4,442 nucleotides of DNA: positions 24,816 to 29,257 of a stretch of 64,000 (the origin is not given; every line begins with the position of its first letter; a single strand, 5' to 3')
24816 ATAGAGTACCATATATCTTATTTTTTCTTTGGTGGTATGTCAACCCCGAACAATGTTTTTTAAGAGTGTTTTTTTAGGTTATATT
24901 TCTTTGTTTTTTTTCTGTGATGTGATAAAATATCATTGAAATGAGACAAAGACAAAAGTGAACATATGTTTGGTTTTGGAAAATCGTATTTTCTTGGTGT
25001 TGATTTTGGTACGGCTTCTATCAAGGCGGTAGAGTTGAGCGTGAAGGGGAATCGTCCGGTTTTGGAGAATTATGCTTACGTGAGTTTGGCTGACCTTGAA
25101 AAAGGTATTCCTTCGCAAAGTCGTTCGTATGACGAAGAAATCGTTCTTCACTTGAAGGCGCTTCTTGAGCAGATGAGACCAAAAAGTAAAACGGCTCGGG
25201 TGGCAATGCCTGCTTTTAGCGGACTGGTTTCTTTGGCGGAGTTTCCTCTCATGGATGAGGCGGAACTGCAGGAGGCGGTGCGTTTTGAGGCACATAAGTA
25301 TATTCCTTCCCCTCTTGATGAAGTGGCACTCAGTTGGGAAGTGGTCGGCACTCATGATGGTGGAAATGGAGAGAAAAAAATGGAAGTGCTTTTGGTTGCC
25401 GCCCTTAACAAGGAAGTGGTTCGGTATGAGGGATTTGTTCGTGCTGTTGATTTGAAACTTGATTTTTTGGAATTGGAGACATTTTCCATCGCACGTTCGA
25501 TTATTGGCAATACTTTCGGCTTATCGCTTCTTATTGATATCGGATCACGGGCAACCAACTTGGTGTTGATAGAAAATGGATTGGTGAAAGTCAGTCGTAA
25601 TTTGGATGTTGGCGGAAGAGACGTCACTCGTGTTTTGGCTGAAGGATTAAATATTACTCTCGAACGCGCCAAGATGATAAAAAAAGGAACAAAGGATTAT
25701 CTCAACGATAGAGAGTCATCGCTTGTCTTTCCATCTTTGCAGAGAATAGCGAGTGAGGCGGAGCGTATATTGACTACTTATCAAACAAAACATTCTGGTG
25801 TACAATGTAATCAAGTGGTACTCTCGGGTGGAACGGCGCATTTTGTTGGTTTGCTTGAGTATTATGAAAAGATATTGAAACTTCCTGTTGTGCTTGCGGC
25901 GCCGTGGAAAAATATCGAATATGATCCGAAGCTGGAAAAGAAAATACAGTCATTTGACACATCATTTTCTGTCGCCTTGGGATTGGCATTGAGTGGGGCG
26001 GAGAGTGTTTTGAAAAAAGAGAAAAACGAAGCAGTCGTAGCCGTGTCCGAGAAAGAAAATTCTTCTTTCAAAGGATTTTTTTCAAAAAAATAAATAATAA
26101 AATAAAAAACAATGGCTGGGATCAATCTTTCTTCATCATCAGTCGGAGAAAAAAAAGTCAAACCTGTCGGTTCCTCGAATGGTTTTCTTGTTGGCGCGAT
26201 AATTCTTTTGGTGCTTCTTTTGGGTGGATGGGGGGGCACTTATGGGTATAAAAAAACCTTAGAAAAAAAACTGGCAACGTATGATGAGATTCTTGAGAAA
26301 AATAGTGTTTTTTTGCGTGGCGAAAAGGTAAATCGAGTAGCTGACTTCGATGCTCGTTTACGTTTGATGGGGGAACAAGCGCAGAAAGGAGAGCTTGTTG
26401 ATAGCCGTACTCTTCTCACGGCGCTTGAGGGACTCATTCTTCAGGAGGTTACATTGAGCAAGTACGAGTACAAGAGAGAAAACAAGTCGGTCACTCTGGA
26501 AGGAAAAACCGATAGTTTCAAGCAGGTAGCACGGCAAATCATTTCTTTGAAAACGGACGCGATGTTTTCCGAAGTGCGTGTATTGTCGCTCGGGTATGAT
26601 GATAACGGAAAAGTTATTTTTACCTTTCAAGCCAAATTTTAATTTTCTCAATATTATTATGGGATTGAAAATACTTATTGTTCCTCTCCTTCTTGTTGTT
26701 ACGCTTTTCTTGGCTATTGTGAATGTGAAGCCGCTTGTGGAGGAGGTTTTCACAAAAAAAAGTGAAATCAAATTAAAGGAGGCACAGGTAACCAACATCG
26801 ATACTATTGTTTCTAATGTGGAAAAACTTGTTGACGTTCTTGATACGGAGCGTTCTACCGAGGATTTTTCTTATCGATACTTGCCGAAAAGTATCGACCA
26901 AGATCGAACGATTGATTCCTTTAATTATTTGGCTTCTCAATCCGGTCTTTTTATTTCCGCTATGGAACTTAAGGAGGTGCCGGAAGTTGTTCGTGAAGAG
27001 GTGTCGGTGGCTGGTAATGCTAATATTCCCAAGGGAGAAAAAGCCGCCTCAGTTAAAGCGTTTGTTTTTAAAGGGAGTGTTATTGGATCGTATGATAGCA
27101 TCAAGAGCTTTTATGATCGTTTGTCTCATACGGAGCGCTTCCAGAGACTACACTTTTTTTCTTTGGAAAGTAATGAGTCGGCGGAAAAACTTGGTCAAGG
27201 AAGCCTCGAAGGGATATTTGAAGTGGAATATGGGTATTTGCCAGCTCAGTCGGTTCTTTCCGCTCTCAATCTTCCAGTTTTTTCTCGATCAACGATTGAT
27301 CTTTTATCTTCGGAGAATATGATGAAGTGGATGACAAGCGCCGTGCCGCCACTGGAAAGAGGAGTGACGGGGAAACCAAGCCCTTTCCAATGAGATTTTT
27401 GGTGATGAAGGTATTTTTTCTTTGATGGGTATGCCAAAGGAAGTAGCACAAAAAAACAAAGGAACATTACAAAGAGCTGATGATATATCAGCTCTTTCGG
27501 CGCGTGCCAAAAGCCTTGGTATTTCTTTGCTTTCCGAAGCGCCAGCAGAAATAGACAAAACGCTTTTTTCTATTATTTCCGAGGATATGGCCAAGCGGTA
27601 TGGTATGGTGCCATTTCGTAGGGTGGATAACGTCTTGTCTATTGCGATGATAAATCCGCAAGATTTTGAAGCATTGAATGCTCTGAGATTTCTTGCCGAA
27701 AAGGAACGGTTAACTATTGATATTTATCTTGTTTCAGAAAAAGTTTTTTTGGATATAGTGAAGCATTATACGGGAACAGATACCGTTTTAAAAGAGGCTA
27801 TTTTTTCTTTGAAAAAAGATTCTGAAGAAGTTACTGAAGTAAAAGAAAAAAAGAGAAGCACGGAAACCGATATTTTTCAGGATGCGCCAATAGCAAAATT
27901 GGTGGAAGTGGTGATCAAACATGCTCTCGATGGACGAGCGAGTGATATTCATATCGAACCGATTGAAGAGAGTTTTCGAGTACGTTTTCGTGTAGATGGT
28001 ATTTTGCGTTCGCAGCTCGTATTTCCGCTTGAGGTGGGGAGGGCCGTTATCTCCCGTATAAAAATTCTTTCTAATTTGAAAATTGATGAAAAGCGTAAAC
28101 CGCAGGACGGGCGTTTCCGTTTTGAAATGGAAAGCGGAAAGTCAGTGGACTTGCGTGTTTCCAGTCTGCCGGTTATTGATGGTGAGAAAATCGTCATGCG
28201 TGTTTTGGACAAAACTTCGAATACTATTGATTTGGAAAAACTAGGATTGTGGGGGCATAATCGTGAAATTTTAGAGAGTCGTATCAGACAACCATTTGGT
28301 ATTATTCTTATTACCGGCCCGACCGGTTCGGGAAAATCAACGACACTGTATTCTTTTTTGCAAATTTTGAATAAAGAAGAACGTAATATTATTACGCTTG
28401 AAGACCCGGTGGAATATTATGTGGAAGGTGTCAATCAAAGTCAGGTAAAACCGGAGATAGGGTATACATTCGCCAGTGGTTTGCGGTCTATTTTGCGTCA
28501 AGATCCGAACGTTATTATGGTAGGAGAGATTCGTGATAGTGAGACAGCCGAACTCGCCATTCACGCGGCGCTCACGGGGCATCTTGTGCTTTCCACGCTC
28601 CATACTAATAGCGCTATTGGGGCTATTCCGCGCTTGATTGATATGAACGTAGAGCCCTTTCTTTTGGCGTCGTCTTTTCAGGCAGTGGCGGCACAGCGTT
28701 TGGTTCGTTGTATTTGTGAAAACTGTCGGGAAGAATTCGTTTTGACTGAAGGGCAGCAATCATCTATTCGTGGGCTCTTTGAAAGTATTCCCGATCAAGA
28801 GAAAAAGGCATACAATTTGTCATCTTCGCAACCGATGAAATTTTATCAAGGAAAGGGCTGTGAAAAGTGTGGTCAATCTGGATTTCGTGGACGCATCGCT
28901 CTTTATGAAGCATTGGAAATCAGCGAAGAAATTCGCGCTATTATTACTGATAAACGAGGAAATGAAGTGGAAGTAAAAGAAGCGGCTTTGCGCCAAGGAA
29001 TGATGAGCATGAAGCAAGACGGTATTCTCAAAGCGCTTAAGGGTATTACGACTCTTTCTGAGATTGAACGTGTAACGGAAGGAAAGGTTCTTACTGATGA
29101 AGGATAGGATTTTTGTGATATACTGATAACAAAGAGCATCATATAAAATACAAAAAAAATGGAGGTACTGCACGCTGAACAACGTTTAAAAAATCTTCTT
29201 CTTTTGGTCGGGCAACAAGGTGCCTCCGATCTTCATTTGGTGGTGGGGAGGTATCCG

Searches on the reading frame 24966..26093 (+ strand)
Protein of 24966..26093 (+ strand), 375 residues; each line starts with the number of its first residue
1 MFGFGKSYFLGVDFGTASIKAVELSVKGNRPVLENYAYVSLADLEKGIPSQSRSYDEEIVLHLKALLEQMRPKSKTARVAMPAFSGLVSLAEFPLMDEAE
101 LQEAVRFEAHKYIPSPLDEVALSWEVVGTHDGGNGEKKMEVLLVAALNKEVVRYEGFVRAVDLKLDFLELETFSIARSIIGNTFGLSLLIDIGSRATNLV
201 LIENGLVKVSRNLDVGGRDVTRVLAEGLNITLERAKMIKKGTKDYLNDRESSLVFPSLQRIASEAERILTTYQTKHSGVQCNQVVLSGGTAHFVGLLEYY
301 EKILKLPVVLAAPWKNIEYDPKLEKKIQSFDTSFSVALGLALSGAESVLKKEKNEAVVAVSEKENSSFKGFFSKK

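Call 30: search_protein_families(library=pfam, proteins=[window:24966-26093:+], max_evalue=0.001)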
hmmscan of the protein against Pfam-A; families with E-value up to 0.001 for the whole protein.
window:24966-26093:+ (375 aa): 3 families
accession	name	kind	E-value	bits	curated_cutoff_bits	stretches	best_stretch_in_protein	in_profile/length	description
PF11104.14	PilM_2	-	3.2e-43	148.4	27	1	11-343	1-338/340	Type IV pilus assembly protein PilM;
PF14450.12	FtsA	-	2.9e-12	47.5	31.8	1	189-319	2-114/127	Cell division protein FtsA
PF06277.17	EutA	-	0.00028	20.3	27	0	189-294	147-268/475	Ethanolamine utilisation protein EutA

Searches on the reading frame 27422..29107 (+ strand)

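Call 30: search_protein_families(library=pfam, proteins=[window:27422-29107:+], max_evalue=0.001)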
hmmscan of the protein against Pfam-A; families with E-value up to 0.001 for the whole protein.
window:27422-29107:+ (561 aa): 8 families
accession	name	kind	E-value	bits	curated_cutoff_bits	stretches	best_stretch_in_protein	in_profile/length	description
PF00437.27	T2SSE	-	4.6e-131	437.3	24.9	1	153-550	4-370/370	Type II/IV secretion system protein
PF05157.20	MshEN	-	3.2e-15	56.3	23.1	1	32-120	1-87/90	MshEN domain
PF13173.12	AAA_14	-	2.5e-05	24.7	27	1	294-385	4-86/129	AAA domain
PF13476.12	AAA_23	-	8.1e-05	23.8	27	1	292-319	19-46/201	AAA domain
PF13191.12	AAA_16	-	0.00017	22.6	32.6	1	287-340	20-64/167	AAA ATPase domain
PF13401.12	AAA_22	-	0.00049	20.8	27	0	293-329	6-42/130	AAA domain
PF13555.12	AAA_29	-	0.00067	19.8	27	0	292-316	22-46/61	P-loop containing region of AAA domain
PF00005.33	ABC_tran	-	0.00076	20.5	25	0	294-352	13-67/137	ABC transporter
